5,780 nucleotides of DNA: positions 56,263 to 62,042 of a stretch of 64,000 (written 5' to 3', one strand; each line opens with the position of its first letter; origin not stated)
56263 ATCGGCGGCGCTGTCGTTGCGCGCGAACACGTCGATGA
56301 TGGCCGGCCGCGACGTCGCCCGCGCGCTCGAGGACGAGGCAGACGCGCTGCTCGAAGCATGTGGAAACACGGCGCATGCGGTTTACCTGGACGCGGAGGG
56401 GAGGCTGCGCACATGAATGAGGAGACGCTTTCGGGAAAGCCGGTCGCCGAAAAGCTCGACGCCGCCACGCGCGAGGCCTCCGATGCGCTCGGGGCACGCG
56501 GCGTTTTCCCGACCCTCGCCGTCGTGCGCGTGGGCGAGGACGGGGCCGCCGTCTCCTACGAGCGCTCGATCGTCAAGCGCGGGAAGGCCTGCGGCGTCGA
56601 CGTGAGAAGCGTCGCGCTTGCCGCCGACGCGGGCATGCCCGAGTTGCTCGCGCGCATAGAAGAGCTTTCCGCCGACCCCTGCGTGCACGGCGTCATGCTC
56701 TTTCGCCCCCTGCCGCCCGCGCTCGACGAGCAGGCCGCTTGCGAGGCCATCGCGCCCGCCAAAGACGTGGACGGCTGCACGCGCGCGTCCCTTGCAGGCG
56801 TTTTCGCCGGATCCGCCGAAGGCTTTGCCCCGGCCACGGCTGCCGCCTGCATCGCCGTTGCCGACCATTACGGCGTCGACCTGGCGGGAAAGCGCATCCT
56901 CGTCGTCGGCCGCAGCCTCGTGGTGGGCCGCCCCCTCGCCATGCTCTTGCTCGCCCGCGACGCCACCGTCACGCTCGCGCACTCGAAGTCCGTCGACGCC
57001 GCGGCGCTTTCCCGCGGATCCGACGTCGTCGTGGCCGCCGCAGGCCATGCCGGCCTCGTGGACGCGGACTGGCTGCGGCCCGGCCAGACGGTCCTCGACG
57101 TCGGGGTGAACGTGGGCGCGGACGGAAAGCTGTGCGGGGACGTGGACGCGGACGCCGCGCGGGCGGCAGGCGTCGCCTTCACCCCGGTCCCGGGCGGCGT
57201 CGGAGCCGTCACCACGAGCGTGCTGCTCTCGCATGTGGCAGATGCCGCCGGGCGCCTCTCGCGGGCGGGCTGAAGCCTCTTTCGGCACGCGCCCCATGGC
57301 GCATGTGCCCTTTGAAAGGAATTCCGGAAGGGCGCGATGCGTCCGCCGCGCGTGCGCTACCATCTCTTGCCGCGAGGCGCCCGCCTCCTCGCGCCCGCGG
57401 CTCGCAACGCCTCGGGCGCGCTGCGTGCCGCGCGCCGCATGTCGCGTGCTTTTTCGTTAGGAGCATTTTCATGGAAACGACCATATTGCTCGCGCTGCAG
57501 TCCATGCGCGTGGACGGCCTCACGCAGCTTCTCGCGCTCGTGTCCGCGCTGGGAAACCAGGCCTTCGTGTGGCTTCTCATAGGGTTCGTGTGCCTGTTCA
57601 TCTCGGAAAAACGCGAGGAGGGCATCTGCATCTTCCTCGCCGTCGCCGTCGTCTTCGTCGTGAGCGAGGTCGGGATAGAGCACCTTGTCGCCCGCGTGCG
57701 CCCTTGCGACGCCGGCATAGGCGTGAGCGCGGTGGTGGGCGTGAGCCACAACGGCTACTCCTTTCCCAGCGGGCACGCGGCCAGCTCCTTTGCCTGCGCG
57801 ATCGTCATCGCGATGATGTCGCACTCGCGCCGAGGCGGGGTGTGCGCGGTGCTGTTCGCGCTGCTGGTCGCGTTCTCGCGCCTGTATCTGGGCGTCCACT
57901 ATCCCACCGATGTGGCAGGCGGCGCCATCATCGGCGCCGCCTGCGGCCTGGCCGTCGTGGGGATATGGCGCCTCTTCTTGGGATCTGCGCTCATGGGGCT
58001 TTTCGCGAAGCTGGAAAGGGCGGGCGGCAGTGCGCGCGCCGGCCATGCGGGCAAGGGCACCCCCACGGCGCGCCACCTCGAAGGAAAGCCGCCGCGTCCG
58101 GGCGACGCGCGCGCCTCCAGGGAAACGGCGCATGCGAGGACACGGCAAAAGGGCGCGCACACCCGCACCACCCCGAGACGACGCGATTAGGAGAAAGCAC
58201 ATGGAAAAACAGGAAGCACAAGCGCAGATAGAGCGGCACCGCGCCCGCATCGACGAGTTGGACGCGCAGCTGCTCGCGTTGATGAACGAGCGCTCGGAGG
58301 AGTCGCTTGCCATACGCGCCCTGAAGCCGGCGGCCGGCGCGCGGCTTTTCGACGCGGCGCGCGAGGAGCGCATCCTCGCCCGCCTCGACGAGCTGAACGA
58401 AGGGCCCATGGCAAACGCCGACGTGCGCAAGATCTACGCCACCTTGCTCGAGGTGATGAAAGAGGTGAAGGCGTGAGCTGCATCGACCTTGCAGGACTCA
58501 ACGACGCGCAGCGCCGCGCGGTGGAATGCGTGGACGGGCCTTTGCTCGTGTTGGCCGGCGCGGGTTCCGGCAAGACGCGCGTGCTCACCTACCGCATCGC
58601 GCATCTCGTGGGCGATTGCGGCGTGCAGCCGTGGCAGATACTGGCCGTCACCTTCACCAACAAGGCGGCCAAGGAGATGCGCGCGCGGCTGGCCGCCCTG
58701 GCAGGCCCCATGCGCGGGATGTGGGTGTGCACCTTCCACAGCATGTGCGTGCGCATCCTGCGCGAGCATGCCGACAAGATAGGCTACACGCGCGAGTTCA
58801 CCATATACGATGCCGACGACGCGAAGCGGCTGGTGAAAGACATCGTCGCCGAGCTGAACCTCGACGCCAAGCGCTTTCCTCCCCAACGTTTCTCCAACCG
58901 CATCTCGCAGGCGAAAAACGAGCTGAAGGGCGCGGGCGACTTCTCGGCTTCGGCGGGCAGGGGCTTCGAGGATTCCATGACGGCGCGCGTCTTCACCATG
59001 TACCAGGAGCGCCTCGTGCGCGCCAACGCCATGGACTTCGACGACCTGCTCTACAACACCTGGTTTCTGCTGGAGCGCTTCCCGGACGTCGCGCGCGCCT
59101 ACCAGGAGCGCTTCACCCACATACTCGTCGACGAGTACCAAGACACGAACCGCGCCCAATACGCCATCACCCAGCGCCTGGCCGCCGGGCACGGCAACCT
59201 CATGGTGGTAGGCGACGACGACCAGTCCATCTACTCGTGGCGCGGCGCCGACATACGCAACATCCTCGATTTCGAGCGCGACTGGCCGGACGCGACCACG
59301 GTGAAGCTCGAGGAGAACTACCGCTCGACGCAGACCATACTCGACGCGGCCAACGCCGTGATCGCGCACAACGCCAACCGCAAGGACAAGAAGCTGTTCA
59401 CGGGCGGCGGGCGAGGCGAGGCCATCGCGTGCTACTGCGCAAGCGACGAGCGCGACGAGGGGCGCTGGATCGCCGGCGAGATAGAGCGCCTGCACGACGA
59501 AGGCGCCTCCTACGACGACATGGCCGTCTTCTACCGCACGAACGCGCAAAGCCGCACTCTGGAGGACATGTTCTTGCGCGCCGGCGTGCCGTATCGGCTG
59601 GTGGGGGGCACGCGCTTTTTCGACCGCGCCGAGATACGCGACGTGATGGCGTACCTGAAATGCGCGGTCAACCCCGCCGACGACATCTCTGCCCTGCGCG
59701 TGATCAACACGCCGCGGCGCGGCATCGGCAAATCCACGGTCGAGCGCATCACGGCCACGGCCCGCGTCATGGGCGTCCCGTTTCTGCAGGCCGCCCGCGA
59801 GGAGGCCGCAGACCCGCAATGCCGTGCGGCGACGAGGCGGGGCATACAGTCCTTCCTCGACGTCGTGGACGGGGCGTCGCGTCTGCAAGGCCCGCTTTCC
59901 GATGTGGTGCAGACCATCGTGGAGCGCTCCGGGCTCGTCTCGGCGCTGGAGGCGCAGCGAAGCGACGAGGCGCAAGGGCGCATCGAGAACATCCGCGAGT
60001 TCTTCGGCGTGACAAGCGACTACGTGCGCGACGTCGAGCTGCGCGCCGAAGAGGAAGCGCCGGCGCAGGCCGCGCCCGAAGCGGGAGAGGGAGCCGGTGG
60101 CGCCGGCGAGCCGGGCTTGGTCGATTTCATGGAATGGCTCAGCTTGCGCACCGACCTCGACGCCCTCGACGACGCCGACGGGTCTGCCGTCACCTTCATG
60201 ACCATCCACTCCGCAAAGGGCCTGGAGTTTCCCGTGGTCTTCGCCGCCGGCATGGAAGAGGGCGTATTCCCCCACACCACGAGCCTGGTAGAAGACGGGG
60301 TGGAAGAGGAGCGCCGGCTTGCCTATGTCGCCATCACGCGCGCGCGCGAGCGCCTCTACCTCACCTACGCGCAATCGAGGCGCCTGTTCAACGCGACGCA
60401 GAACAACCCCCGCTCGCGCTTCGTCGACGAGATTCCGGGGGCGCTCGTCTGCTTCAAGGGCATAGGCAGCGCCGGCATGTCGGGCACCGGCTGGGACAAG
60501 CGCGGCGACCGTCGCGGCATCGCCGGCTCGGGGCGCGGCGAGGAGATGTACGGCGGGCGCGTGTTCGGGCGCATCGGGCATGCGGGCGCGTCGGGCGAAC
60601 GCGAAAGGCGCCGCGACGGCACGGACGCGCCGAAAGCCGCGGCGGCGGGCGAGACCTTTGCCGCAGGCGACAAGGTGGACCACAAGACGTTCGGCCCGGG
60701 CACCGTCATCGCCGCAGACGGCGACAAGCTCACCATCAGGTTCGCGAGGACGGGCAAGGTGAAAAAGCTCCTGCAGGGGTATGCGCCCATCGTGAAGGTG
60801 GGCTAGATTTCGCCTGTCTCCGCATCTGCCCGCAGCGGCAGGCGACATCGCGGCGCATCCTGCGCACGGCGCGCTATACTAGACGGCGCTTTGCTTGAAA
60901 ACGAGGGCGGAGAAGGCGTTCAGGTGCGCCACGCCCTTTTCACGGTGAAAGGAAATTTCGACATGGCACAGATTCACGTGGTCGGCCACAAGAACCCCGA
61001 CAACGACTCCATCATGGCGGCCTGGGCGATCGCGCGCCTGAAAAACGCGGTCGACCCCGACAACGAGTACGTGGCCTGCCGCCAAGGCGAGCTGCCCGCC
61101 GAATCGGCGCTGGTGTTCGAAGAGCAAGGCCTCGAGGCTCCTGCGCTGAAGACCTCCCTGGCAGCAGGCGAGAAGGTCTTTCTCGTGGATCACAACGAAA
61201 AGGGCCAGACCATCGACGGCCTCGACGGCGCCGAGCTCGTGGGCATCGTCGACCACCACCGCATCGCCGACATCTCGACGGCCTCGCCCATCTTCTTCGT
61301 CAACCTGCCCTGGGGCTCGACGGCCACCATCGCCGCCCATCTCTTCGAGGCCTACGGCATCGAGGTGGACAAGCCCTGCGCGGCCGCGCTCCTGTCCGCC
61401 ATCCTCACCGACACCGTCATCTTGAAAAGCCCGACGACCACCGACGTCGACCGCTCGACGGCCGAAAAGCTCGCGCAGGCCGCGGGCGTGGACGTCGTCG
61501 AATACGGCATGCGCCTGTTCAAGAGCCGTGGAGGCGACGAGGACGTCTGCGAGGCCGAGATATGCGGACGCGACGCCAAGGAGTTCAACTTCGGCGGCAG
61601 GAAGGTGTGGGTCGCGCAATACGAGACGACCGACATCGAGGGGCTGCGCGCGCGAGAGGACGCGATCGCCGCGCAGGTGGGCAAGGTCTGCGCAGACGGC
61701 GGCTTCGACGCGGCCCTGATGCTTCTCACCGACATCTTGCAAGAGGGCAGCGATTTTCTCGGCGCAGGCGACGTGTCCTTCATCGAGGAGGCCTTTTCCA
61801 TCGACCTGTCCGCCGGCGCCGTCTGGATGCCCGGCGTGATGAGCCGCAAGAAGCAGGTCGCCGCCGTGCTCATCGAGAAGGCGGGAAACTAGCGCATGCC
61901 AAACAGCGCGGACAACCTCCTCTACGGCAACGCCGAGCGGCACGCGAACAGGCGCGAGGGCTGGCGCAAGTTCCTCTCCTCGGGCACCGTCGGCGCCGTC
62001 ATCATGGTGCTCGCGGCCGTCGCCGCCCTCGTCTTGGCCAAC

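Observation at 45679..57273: Ech-type group 4 [NiFe]-hydrogenase operon contiguous with a methyl-branch C1-tetrahydrofolate gene set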

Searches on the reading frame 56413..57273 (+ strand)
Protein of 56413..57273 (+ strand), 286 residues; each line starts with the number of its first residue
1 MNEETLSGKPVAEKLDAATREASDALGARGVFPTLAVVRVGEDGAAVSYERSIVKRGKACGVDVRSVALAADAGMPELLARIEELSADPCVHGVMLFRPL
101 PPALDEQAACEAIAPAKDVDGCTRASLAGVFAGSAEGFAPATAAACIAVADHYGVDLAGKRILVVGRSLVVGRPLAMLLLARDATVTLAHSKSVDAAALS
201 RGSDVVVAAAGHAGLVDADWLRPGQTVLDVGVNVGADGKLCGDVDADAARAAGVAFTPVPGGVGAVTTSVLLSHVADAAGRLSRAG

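Call 5: search_protein_families(library=pfam, proteins=[window:56413-57273:+])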
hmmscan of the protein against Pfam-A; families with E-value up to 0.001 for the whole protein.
window:56413-57273:+ (286 aa): 2 families
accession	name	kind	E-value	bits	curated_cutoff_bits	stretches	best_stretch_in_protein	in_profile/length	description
PF02882.25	THF_DHG_CYH_C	-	1.6e-47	161.2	27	1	130-280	7-157/160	Tetrahydrofolate dehydrogenase/cyclohydrolase, NAD(P)-binding domain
PF00763.28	THF_DHG_CYH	-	9.2e-28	97.3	32.8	1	6-120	1-115/115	Tetrahydrofolate dehydrogenase/cyclohydrolase, catalytic domain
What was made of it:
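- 56413..57273 (+): folD: methylene-THF dehydrogenase/cyclohydrolase. PF02882 1.6e-47 and PF00763 9.2e-28 (call 5).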

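Call 52: search_protein_families(library=ncbifam, proteins=[window:56413-57273:+], max_evalue=0.001)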
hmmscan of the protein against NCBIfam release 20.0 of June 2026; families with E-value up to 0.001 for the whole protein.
window:56413-57273:+ (286 aa): 30 families (the best 25 are shown)
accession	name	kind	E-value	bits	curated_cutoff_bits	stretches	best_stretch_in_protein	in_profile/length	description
NF010786.0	PRK14189.1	subfamily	5.3e-73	245.6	421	1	3-283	3-282/285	bifunctional methylenetetrahydrofolate dehydrogenase/methenyltetrahydrofolate cyclohydrolase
NF010770.0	PRK14173.1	equivalog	6.6e-71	238.9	411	1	1-281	1-280/287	bifunctional 5,10-methylene-tetrahydrofolate dehydrogenase/ 5,10-methylene-tetrahydrofolate cyclohydrolase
NF010785.0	PRK14188.1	subfamily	2.6e-68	230.2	396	1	4-282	4-289/297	bifunctional methylenetetrahydrofolate dehydrogenase/methenyltetrahydrofolate cyclohydrolase FolD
NF010766.0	PRK14169.1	equivalog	4.4e-66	223.2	450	1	4-279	3-277/283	bifunctional methylenetetrahydrofolate dehydrogenase/methenyltetrahydrofolate cyclohydrolase FolD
NF010790.0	PRK14194.1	equivalog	2.6e-64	217.3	508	1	5-279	6-282/301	bifunctional methylenetetrahydrofolate dehydrogenase/methenyltetrahydrofolate cyclohydrolase FolD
NF010779.0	PRK14182.1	equivalog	1.4e-62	211.4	537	1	6-281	4-279/282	bifunctional 5,10-methylene-tetrahydrofolate dehydrogenase/ 5,10-methylene-tetrahydrofolate cyclohydrolase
NF010783.0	PRK14186.1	equivalog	4.3e-62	209.9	333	1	5-274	4-277/297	bifunctional methylenetetrahydrofolate dehydrogenase/methenyltetrahydrofolate cyclohydrolase FolD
NF010776.0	PRK14179.1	equivalog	2.9e-61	207.1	445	1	5-281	4-280/284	bifunctional methylenetetrahydrofolate dehydrogenase/methenyltetrahydrofolate cyclohydrolase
NF010775.0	PRK14178.1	equivalog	3e-61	207.1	465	1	6-279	3-271/279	bifunctional methylenetetrahydrofolate dehydrogenase/methenyltetrahydrofolate cyclohydrolase FolD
NF010787.0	PRK14191.1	equivalog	4e-61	206.7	423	1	6-279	4-277/285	bifunctional methylenetetrahydrofolate dehydrogenase/methenyltetrahydrofolate cyclohydrolase FolD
NF010789.1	PRK14193.1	equivalog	1.7e-59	201.4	401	1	5-281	4-280/281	bifunctional methylenetetrahydrofolate dehydrogenase/methenyltetrahydrofolate cyclohydrolase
NF041156.1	FolD_Thplmales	equivalog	5.2e-59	199.7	480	1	6-278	3-271/277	bifunctional methylenetetrahydrofolate dehydrogenase/methenyltetrahydrofolate cyclohydrolase FolD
NF010772.0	PRK14175.1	equivalog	5.4e-58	196.5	459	1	3-274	3-273/286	bifunctional methylenetetrahydrofolate dehydrogenase/methenyltetrahydrofolate cyclohydrolase FolD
NF010781.0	PRK14184.1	equivalog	8.8e-58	195.7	438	1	6-275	4-276/286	bifunctional 5,10-methylene-tetrahydrofolate dehydrogenase/ 5,10-methylene-tetrahydrofolate cyclohydrolase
NF010788.0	PRK14192.1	equivalog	1e-57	195.5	475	1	5-280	5-279/283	bifunctional methylenetetrahydrofolate dehydrogenase/methenyltetrahydrofolate cyclohydrolase FolD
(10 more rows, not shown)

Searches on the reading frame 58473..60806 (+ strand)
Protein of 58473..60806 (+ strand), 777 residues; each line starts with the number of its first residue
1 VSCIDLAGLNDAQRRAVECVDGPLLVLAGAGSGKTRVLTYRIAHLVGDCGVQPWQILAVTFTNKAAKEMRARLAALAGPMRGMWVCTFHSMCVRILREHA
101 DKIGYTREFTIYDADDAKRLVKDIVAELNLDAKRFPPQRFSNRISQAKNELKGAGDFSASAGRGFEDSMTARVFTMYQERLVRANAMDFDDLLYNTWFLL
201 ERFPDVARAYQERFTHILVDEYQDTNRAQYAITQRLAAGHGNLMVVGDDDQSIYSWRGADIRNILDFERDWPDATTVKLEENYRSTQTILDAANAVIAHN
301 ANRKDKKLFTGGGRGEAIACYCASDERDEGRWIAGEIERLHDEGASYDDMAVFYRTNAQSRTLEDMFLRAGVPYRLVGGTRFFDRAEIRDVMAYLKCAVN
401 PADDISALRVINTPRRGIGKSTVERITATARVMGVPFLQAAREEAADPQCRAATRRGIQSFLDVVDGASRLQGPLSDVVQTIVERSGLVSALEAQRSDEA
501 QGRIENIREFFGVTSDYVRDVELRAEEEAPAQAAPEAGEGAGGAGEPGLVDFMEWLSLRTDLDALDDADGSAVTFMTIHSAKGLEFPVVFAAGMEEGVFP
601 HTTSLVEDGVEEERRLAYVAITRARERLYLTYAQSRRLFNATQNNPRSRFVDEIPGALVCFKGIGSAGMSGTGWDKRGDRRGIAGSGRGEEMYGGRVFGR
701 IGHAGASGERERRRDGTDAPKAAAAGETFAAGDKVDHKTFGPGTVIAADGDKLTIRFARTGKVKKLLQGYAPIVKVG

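Call 12: search_protein_families(library=pfam, proteins=[window:58473-60806:+])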
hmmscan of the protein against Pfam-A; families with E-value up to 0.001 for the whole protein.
window:58473-60806:+ (777 aa): 7 families
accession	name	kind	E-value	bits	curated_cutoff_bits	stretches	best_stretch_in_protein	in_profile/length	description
PF00580.27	UvrD-helicase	-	3.8e-92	309.2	23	1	9-271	1-270/271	UvrD/REP helicase N-terminal domain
PF13361.12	UvrD_C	-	3.8e-77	260.5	25.6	1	277-634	1-349/350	UvrD-like helicase C-terminal domain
PF13245.12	AAA_19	-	4.3e-22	79.2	25.1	1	13-255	1-132/134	AAA domain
PF13538.12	UvrD_C_2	-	5e-11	42.7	27.4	1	573-631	2-52/52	UvrD-like helicase C-terminal domain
PF21196.3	PcrA_UvrD_tudor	-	7.4e-08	32.6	23.9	1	732-775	2-48/48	PcrA/UvrD tudor domain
PF13604.12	AAA_30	-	1e-07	32.3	27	0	9-75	2-68/191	AAA domain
PF01443.25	Viral_helicase1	-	4.1e-05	24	21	0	572-630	178-226/228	Viral superfamily 1 RNA helicase core domain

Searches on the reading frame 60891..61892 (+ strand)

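Call 12: search_protein_families(library=pfam, proteins=[window:60891-61892:+])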
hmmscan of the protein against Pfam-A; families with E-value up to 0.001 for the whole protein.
window:60891-61892:+ (333 aa): 2 families
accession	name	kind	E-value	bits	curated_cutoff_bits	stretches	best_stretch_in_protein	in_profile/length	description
PF02833.19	DHHA2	-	7.3e-21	75.3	27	1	210-327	4-123/126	DHHA2 domain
PF01368.27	DHH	-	5.7e-19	69.1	28.1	1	27-171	1-125/125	DHH family, N-terminal domain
